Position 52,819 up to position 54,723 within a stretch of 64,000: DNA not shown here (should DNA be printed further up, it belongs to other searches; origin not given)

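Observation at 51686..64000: Twelve-gene operon joining an Hdr-Flx (bifurcation-type) module to a soluble fumarate reductase, fumarase, malate dehydrogenase and an exporter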

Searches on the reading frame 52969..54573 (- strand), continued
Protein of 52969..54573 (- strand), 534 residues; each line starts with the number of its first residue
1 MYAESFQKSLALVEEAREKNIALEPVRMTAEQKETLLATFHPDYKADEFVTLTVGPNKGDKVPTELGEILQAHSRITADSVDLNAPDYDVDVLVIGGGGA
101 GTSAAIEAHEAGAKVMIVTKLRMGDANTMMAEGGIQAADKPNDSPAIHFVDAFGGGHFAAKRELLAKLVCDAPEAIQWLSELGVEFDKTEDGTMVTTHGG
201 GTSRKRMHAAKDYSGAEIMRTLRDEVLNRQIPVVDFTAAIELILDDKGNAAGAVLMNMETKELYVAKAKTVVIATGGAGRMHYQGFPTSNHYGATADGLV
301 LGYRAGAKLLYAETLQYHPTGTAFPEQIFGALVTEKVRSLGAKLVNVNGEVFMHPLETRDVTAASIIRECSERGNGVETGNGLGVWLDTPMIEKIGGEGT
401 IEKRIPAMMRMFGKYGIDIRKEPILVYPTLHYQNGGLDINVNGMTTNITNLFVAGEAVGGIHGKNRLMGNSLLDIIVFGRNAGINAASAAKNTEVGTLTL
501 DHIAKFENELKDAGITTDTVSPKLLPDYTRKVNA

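Call 49: search_protein_families(library=ncbifam, proteins=[P0161, P0169, P0173, P0185, P0195, P0199, P0203, P0204, P0209, P0221], max_evalue=1e-60)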
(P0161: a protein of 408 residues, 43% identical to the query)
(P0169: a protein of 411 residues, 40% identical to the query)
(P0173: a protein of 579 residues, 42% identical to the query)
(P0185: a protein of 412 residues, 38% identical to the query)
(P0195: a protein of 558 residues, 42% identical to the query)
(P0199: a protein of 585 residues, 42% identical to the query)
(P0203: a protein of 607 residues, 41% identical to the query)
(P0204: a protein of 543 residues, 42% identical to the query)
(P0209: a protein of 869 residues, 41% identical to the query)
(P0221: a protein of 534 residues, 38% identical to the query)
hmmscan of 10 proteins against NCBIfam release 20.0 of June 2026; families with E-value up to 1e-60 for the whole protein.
P0161 (408 aa): 7 families
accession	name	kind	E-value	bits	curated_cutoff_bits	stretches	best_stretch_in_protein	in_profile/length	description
TIGR00551.1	nadB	equivalog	2.6e-76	257.3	452.75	1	7-406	2-389/489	L-aspartate oxidase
NF004900.0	PRK06263.1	equivalog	9.6e-75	252.2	718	1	7-406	7-404/546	fumarate reductase (CoM/CoB) subunit TfrA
NF005867.0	PRK07804.1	equivalog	3.7e-71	240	639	1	5-407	16-418/548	L-aspartate oxidase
NF005866.0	PRK07803.1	equivalog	2.5e-66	224.1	819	0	6-270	7-284/631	fumarate reductase/succinate dehydrogenase flavoprotein subunit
TIGR01812.1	sdhA_frdA_Gneg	subfamily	4e-65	220.4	567.3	1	9-406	1-404/568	succinate dehydrogenase or fumarate reductase, flavoprotein subunit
NF005636.0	PRK07395.1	subfamily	5.6e-65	219.6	723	1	6-397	11-397/560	L-aspartate oxidase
NF005701.0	PRK07512.1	equivalog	2.5e-63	214.2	528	1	6-406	8-397/516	L-aspartate oxidase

P0169 (411 aa): 6 families
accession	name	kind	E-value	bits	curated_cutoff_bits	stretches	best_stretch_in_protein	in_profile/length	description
NF004900.0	PRK06263.1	equivalog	1e-77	262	718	1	3-407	5-408/546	fumarate reductase (CoM/CoB) subunit TfrA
TIGR00551.1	nadB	equivalog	1.1e-74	252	452.75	1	5-404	2-390/489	L-aspartate oxidase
NF004820.0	PRK06175.1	equivalog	8.7e-68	229.1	472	1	5-397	4-381/433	L-aspartate oxidase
TIGR01812.1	sdhA_frdA_Gneg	subfamily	1.6e-64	218.4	567.3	1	7-408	1-409/568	succinate dehydrogenase or fumarate reductase, flavoprotein subunit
NF005866.0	PRK07803.1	equivalog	3e-62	210.7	819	0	5-266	8-283/631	fumarate reductase/succinate dehydrogenase flavoprotein subunit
NF005636.0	PRK07395.1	subfamily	9.7e-61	205.6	723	0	5-395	12-398/560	L-aspartate oxidase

P0173 (579 aa): 21 families
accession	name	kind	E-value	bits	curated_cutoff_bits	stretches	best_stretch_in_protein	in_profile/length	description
NF005866.0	PRK07803.1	equivalog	1.7e-222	740.1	819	2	8-283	3-291/631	fumarate reductase/succinate dehydrogenase flavoprotein subunit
NF004900.0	PRK06263.1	equivalog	3.8e-194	646.3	718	1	11-552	5-540/546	fumarate reductase (CoM/CoB) subunit TfrA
TIGR01812.1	sdhA_frdA_Gneg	subfamily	3e-172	574.1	567.3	1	15-551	1-547/568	succinate dehydrogenase or fumarate reductase, flavoprotein subunit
TIGR01816.1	sdhA_forward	equivalog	6.2e-155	516.6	727.35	1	13-556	2-561/584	succinate dehydrogenase flavoprotein subunit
NF004724.0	PRK06069.1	subfamily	1.7e-153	511.9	826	1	11-556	3-561/577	succinate dehydrogenase/fumarate reductase flavoprotein subunit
NF004613.0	PRK05945.1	equivalog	7.6e-148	493.6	824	1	13-539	3-541/575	succinate dehydrogenase/fumarate reductase flavoprotein subunit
NF005037.0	PRK06452.1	equivalog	2.2e-134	449.1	862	1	11-551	3-545/566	succinate dehydrogenase flavoprotein subunit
NF006686.0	PRK09231.1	equivalog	8.6e-125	417.5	854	1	11-539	3-546/598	fumarate reductase (quinol) flavoprotein subunit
TIGR01176.1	fum_red_Fp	equivalog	2.6e-121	406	932.7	1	12-548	2-555/580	fumarate reductase (quinol) flavoprotein subunit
NF042982.1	MFR_Fp_SdhA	equivalog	2.7e-121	406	1100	1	13-539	47-579/612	8-methylmenaquinol:fumarate reductase flavoprotein subunit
NF006383.0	PRK08626.1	equivalog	1.5e-118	396.8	663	1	118-553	133-575/657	fumarate reductase flavoprotein subunit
NF005867.0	PRK07804.1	equivalog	4.1e-118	395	639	1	12-554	17-537/548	L-aspartate oxidase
TIGR00551.1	nadB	equivalog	5.3e-118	394.8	452.75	1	13-534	2-489/489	L-aspartate oxidase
NF005701.0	PRK07512.1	equivalog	5.4e-115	384.7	528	1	9-558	5-508/516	L-aspartate oxidase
NF005636.0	PRK07395.1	subfamily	1.6e-110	370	723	1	12-543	11-544/560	L-aspartate oxidase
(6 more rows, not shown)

P0185 (412 aa): 4 families
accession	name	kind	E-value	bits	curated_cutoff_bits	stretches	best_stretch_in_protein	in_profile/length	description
NF004900.0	PRK06263.1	equivalog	2.8e-75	254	718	1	2-410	4-404/546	fumarate reductase (CoM/CoB) subunit TfrA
TIGR00551.1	nadB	equivalog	1.1e-69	235.4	452.75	1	6-407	3-386/489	L-aspartate oxidase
NF005867.0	PRK07804.1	equivalog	1.9e-66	224.5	639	1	6-408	19-415/548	L-aspartate oxidase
NF005701.0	PRK07512.1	equivalog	4.9e-62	209.9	528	1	5-406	9-393/516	L-aspartate oxidase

P0195 (558 aa): 20 families
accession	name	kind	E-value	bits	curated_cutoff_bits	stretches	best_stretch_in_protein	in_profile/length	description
NF004900.0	PRK06263.1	equivalog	1.3e-187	624.8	718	1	5-550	4-543/546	fumarate reductase (CoM/CoB) subunit TfrA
NF005866.0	PRK07803.1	equivalog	5.5e-155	517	819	2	1-277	1-290/631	fumarate reductase/succinate dehydrogenase flavoprotein subunit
TIGR01812.1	sdhA_frdA_Gneg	subfamily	1.6e-150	502.3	567.3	1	10-552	1-553/568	succinate dehydrogenase or fumarate reductase, flavoprotein subunit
NF004724.0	PRK06069.1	subfamily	2.5e-144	481.6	826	1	5-555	2-565/577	succinate dehydrogenase/fumarate reductase flavoprotein subunit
TIGR01816.1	sdhA_forward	equivalog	2.6e-122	408.9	727.35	1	9-545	3-555/584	succinate dehydrogenase flavoprotein subunit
NF005037.0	PRK06452.1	equivalog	5.9e-115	385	862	1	8-555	5-554/566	succinate dehydrogenase flavoprotein subunit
NF004613.0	PRK05945.1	equivalog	1.3e-113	380.6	824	1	8-555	3-563/575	succinate dehydrogenase/fumarate reductase flavoprotein subunit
TIGR00551.1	nadB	equivalog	2.9e-110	369.3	452.75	1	8-528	2-488/489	L-aspartate oxidase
NF006686.0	PRK09231.1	equivalog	1.2e-109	367.6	854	1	6-544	3-557/598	fumarate reductase (quinol) flavoprotein subunit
NF005867.0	PRK07804.1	equivalog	1.8e-106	356.6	639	1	8-546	18-534/548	L-aspartate oxidase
TIGR01176.1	fum_red_Fp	equivalog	3.4e-104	349.6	932.7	1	7-547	2-558/580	fumarate reductase (quinol) flavoprotein subunit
NF042982.1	MFR_Fp_SdhA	equivalog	1.1e-102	344.5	1100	1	5-541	44-587/612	8-methylmenaquinol:fumarate reductase flavoprotein subunit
NF006383.0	PRK08626.1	equivalog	2.2e-100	336.8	663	1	132-541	152-567/657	fumarate reductase flavoprotein subunit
NF005636.0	PRK07395.1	subfamily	3.4e-100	335.9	723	1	7-544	11-550/560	L-aspartate oxidase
NF005978.0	PRK08071.1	equivalog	2.6e-97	326.4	621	1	8-549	3-510/514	L-aspartate oxidase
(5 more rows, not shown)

P0199 (585 aa): 22 families
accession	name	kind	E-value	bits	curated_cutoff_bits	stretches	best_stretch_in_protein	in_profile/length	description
NF004900.0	PRK06263.1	equivalog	2.1e-170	568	718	1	8-550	6-538/546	fumarate reductase (CoM/CoB) subunit TfrA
TIGR01812.1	sdhA_frdA_Gneg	subfamily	5.4e-150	500.6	567.3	1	12-547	2-539/568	succinate dehydrogenase or fumarate reductase, flavoprotein subunit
NF005866.0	PRK07803.1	equivalog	7.9e-149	496.7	819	2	7-284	6-291/631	fumarate reductase/succinate dehydrogenase flavoprotein subunit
NF004724.0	PRK06069.1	subfamily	4.5e-127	424.6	826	1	10-548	6-549/577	succinate dehydrogenase/fumarate reductase flavoprotein subunit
TIGR01816.1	sdhA_forward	equivalog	2.3e-124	415.7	727.35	1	11-566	4-573/584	succinate dehydrogenase flavoprotein subunit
NF004613.0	PRK05945.1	equivalog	1.6e-121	406.8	824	1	11-546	5-548/575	succinate dehydrogenase/fumarate reductase flavoprotein subunit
NF006686.0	PRK09231.1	equivalog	1e-112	377.7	854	1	8-554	4-558/598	fumarate reductase (quinol) flavoprotein subunit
NF042982.1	MFR_Fp_SdhA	equivalog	7.1e-109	364.9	1100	1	8-547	46-584/612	8-methylmenaquinol:fumarate reductase flavoprotein subunit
TIGR00551.1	nadB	equivalog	8.5e-109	364.4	452.75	1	9-533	2-488/489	L-aspartate oxidase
TIGR01176.1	fum_red_Fp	equivalog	7.7e-106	355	932.7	1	10-557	4-559/580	fumarate reductase (quinol) flavoprotein subunit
NF005867.0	PRK07804.1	equivalog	3.3e-101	339.2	639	1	7-557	16-540/548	L-aspartate oxidase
NF006383.0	PRK08626.1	equivalog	6.3e-101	338.6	663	1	119-539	138-559/657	fumarate reductase flavoprotein subunit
NF005037.0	PRK06452.1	equivalog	1.7e-100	337.2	862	1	11-553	7-546/566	succinate dehydrogenase flavoprotein subunit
NF006567.0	PRK09077.1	equivalog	2.3e-96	323.1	629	1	7-543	6-528/537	L-aspartate oxidase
NF005636.0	PRK07395.1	subfamily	4.8e-96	322.2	723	1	7-551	10-552/560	L-aspartate oxidase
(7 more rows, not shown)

P0203 (607 aa): 22 families
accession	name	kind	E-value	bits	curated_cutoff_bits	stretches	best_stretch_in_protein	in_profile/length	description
NF004900.0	PRK06263.1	equivalog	7.6e-171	569.4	718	1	12-588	7-539/546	fumarate reductase (CoM/CoB) subunit TfrA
NF005866.0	PRK07803.1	equivalog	2.1e-159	531.7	819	2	9-312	5-290/631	fumarate reductase/succinate dehydrogenase flavoprotein subunit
TIGR01812.1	sdhA_frdA_Gneg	subfamily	3.6e-153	511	567.3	1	192-583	148-542/568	succinate dehydrogenase or fumarate reductase, flavoprotein subunit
NF004724.0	PRK06069.1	subfamily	2.9e-136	455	826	1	201-599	167-567/577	succinate dehydrogenase/fumarate reductase flavoprotein subunit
NF004613.0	PRK05945.1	equivalog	4.2e-124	415.2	824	1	200-577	163-543/575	succinate dehydrogenase/fumarate reductase flavoprotein subunit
TIGR01816.1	sdhA_forward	equivalog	4.7e-123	411.4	727.35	1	201-580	167-548/584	succinate dehydrogenase flavoprotein subunit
TIGR00551.1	nadB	equivalog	6.3e-116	388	452.75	1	13-570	3-489/489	L-aspartate oxidase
NF042982.1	MFR_Fp_SdhA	equivalog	4.1e-114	382.2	1100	1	201-577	207-581/612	8-methylmenaquinol:fumarate reductase flavoprotein subunit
NF005037.0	PRK06452.1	equivalog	9.7e-111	371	862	1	201-587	165-544/566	succinate dehydrogenase flavoprotein subunit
NF005867.0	PRK07804.1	equivalog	3.7e-110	368.8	639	1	11-591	17-537/548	L-aspartate oxidase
NF005636.0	PRK07395.1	subfamily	7.4e-109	364.5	723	1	202-582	167-546/560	L-aspartate oxidase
NF005701.0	PRK07512.1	equivalog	4.3e-105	352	528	1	201-586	166-500/516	L-aspartate oxidase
NF006686.0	PRK09231.1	equivalog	7.2e-102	341.8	854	1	201-577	164-548/598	fumarate reductase (quinol) flavoprotein subunit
NF006392.0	PRK08641.1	equivalog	4.2e-101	339.3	855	1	14-578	5-546/593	succinate dehydrogenase flavoprotein subunit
NF006567.0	PRK09077.1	equivalog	2.2e-99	333.1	629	1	9-577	5-526/537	L-aspartate oxidase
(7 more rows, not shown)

P0204 (543 aa): 20 families
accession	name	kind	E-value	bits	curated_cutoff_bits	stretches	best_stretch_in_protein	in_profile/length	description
NF004900.0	PRK06263.1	equivalog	3.2e-230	765.4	718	1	6-535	5-538/546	fumarate reductase (CoM/CoB) subunit TfrA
NF005866.0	PRK07803.1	equivalog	1.2e-140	469.6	819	2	7-272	7-289/631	fumarate reductase/succinate dehydrogenase flavoprotein subunit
TIGR01812.1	sdhA_frdA_Gneg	subfamily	4.9e-138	461.1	567.3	1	11-515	2-528/568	succinate dehydrogenase or fumarate reductase, flavoprotein subunit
NF004724.0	PRK06069.1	subfamily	3.9e-122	408.3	826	1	10-514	7-536/577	succinate dehydrogenase/fumarate reductase flavoprotein subunit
TIGR00551.1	nadB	equivalog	1.3e-116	390.2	452.75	1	9-514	3-487/489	L-aspartate oxidase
TIGR01816.1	sdhA_forward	equivalog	5.2e-115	384.8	727.35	1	10-515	4-537/584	succinate dehydrogenase flavoprotein subunit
NF005867.0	PRK07804.1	equivalog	1.6e-108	363.3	639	1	7-517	17-518/548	L-aspartate oxidase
NF005636.0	PRK07395.1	subfamily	4.4e-107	358.6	723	1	7-470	11-469/560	L-aspartate oxidase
TIGR01176.1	fum_red_Fp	equivalog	2.1e-106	356.8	932.7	1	8-529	3-550/580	fumarate reductase (quinol) flavoprotein subunit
NF006686.0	PRK09231.1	equivalog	3.8e-106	356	854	1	8-530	5-553/598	fumarate reductase (quinol) flavoprotein subunit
NF042982.1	MFR_Fp_SdhA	equivalog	7.2e-103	345.1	1100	1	4-514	43-572/612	8-methylmenaquinol:fumarate reductase flavoprotein subunit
NF005978.0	PRK08071.1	equivalog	1e-101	340.9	621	1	8-516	3-491/514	L-aspartate oxidase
NF004613.0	PRK05945.1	equivalog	2.2e-101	340.2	824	1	9-516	4-536/575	succinate dehydrogenase/fumarate reductase flavoprotein subunit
NF005701.0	PRK07512.1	equivalog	3e-101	339.3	528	1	8-518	9-486/516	L-aspartate oxidase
NF005037.0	PRK06452.1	equivalog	3.9e-99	332.7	862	1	11-515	8-526/566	succinate dehydrogenase flavoprotein subunit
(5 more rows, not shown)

P0209 (869 aa): 22 families
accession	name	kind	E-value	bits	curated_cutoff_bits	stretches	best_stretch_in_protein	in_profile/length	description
NF005866.0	PRK07803.1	equivalog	1.2e-248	826.4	819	2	5-275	7-289/631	fumarate reductase/succinate dehydrogenase flavoprotein subunit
NF004900.0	PRK06263.1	equivalog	2.7e-177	590.7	718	1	6-544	7-536/546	fumarate reductase (CoM/CoB) subunit TfrA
TIGR01812.1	sdhA_frdA_Gneg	subfamily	2.1e-163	544.8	567.3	1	8-534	1-534/568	succinate dehydrogenase or fumarate reductase, flavoprotein subunit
TIGR01816.1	sdhA_forward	equivalog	9.4e-148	492.9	727.35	1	6-534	2-543/584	succinate dehydrogenase flavoprotein subunit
NF004724.0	PRK06069.1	subfamily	4.5e-146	487.4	826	1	6-552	5-562/577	succinate dehydrogenase/fumarate reductase flavoprotein subunit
NF004613.0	PRK05945.1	equivalog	3.3e-132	442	824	1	6-534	3-541/575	succinate dehydrogenase/fumarate reductase flavoprotein subunit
NF005037.0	PRK06452.1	equivalog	5.3e-123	411.5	862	1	6-534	5-532/566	succinate dehydrogenase flavoprotein subunit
NF006686.0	PRK09231.1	equivalog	2.3e-122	409.5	854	1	6-534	5-546/598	fumarate reductase (quinol) flavoprotein subunit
TIGR01176.1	fum_red_Fp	equivalog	7.7e-120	401.2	932.7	1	7-540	4-551/580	fumarate reductase (quinol) flavoprotein subunit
NF042982.1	MFR_Fp_SdhA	equivalog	7.8e-113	378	1100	1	6-547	47-593/612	8-methylmenaquinol:fumarate reductase flavoprotein subunit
TIGR00551.1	nadB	equivalog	1.1e-111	374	452.75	1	6-528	2-488/489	L-aspartate oxidase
NF005867.0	PRK07804.1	equivalog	2e-108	363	639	1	6-551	18-538/548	L-aspartate oxidase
NF009052.0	PRK12386.1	equivalog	6.1e-108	359.7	256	1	622-863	3-246/255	succinate dehydrogenase/fumarate reductase iron-sulfur subunit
NF006383.0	PRK08626.1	equivalog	6.1e-107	358.5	663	1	109-534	131-559/657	fumarate reductase flavoprotein subunit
NF005701.0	PRK07512.1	equivalog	8.8e-104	347.7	528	1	6-540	9-495/516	L-aspartate oxidase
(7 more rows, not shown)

P0221 (534 aa): 22 families
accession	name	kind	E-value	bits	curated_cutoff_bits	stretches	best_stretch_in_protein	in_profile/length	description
TIGR01812.1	sdhA_frdA_Gneg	subfamily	1.7e-152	508.8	567.3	1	3-526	1-550/568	succinate dehydrogenase or fumarate reductase, flavoprotein subunit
NF004724.0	PRK06069.1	subfamily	7.2e-136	453.7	826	1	2-532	6-565/577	succinate dehydrogenase/fumarate reductase flavoprotein subunit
NF042982.1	MFR_Fp_SdhA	equivalog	6.4e-134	447.7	1100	1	2-532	48-601/612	8-methylmenaquinol:fumarate reductase flavoprotein subunit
NF004900.0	PRK06263.1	equivalog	2.3e-127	425.9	718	1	2-521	8-537/546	fumarate reductase (CoM/CoB) subunit TfrA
TIGR01816.1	sdhA_forward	equivalog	7.4e-127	423.9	727.35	1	3-509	4-541/584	succinate dehydrogenase flavoprotein subunit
NF006686.0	PRK09231.1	equivalog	2.3e-123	412.8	854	1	2-515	6-551/598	fumarate reductase (quinol) flavoprotein subunit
TIGR01176.1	fum_red_Fp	equivalog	1.1e-117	394.1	932.7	1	3-523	5-557/580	fumarate reductase (quinol) flavoprotein subunit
TIGR00551.1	nadB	equivalog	1.6e-117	393.3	452.75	1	2-506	3-489/489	L-aspartate oxidase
NF005037.0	PRK06452.1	equivalog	6.3e-111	371.7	862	1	3-532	7-554/566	succinate dehydrogenase flavoprotein subunit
NF004613.0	PRK05945.1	equivalog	2.7e-109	366.3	824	1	3-530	5-561/575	succinate dehydrogenase/fumarate reductase flavoprotein subunit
NF005866.0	PRK07803.1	equivalog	4.7e-105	352.1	819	0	3-259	10-284/631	fumarate reductase/succinate dehydrogenase flavoprotein subunit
NF005636.0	PRK07395.1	subfamily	5.1e-103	345.2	723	1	2-521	13-550/560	L-aspartate oxidase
NF005978.0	PRK08071.1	equivalog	4.1e-102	342.2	621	1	3-523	5-506/514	L-aspartate oxidase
NF005867.0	PRK07804.1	equivalog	5.4e-102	341.8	639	1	3-523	20-534/548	L-aspartate oxidase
NF005701.0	PRK07512.1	equivalog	9.2e-100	334.4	528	1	3-516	11-494/516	L-aspartate oxidase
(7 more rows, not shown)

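Call 60: predict_structure(alignment_id=A1)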
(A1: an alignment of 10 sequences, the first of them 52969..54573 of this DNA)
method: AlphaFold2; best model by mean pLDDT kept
length: 534 residues; sequences in the alignment: 10
mean_pLDDT: 87.9   pTM: 0.89
mean pLDDT of the five models: 87.9, 87.2, 86.3, 84.6, 83.9
residues with pLDDT >= 90: 312; 70-90: 183; 50-70: 33; < 50: 6
segments of 3 or more residues with pLDDT < 50: 530-534
pLDDT, mean of each block of 10 residues (from residue 1): 74 95 89 93 85 94 90 82 95 96 98 97 89 81 84 81 92 94 90 76 70 89 97 95 97 94 96 89 82 88 94 85 89 82 94 86 94 89 91 93 87 93 93 86 94 88 61 92 98 96 92 77 56 34
secondary structure, 60 per line:
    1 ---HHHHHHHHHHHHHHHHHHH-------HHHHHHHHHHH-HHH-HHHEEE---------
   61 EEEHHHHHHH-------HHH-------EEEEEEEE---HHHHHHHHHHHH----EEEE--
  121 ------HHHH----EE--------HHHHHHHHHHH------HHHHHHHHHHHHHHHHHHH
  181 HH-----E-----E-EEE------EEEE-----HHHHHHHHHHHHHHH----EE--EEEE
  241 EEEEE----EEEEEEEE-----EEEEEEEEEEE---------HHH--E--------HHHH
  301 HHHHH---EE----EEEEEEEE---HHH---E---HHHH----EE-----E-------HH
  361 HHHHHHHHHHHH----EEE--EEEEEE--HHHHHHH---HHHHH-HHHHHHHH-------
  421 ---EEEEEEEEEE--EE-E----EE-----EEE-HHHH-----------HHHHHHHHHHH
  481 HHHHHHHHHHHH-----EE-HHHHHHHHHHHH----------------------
elements in order: H4-22 H30-40 E49-51 E61-63 H64-70 E88-95 H99-110 E115-118 H127-130 H145-155 H162-182 E196-198 E205-208 H214-228 E237-245 E250-257 E263-273 H297-305 E315-322 H336-339 H359-372 E377-379 E382-387 H390-396 H400-404 H406-413 E424-433 E451-453 H455-458 H470-492 H501-512

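Call 62: fold_search(model_id=the predicted structure, library=pdb)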
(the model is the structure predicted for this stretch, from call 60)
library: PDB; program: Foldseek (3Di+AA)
matches with E <= 10: 1976; with E <= 0.001: 1349
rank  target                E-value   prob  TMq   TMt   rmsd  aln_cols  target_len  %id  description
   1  1kf6_A                4.8e-34  1.00  0.70  0.65   3.7       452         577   32  E. coli Quinol-Fumarate Reductase with Bound Inhibitor HQNO (released 2002-03-13)
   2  5vpn_E                2.3e-33  1.00  0.70  0.64   3.9       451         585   31  E. coli Quinol fumarate reductase FrdA E245Q mutation (released 2017-06-21)
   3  5vpn_A                8.2e-33  1.00  0.70  0.65   3.7       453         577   32  E. coli Quinol fumarate reductase FrdA E245Q mutation (released 2017-06-21)
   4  7d6x_A                2.3e-32  1.00  0.67  0.61   4.1       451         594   36  Mycobacterium smegmatis Sdh1 complex in the apo form (released 2021-04-07)
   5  7d6v_A                5.7e-32  1.00  0.66  0.59   4.5       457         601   35  Mycobacterium smegmatis Sdh1 in complex with UQ1 (released 2021-04-07)
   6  6vax_A                6.0e-32  1.00  0.69  0.61   3.4       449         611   30  Crystal structure of human SDHA-SDHAF2 assembly intermediate (released 2020-08-26)
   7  6awf_A                9.9e-32  1.00  0.69  0.64   3.9       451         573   31  Escherichia coli quinol:fumarate reductase crystallized without dicarboxylate (released 2017-12-06)
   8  8dyd_A                1.2e-31  1.00  0.66  0.59   3.8       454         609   29  Crystal structure of human SDHA-SDHAF2-SDHAF4 assembly intermediate (released 2024-01-10)
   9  1ksu_A                1.4e-31  1.00  0.61  0.58   7.3       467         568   31  Crystal Structure of His505Tyr Mutant Flavocytochrome c3 from Shewanella frigidimarina (released 2002-08-14)
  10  1jrz_A                1.5e-31  1.00  0.61  0.58   7.4       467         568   30  Crystal structure of Arg402Tyr mutant flavocytochrome c3 from Shewanella frigidimarina (released 2001-11-02)
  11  9fzl_2M               1.8e-31  1.00  0.70  0.63   3.7       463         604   32  Perkinsus marinus respiratory supercomplex CII2CIII2CIV2 in an intermediate state (released 2025-07-23)
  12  1e39                  2.7e-31  1.00  0.61  0.58   7.4       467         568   30  Flavocytochrome C3 from Shewanella frigidimarina histidine 365 mutated to alanine (released 2000-09-18)
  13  1d4c_A                3.2e-31  1.00  0.61  0.57  14.4       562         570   26  CRYSTAL STRUCTURE OF THE UNCOMPLEXED FORM OF THE FLAVOCYTOCHROME C FUMARATE REDUCTASE OF SHEWANELLA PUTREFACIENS STRAI (released 1999-12-01)
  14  3vr8_A                5.9e-31  1.00  0.69  0.61   3.2       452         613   31  Mitochondrial rhodoquinol-fumarate reductase from the parasitic nematode Ascaris suum (released 2012-07-11)
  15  1kss                  6.2e-31  1.00  0.61  0.58   7.4       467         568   31  Crystal Structure of His505Ala Mutant Flavocytochrome c3 from Shewanella frigidimarina (released 2002-08-14)
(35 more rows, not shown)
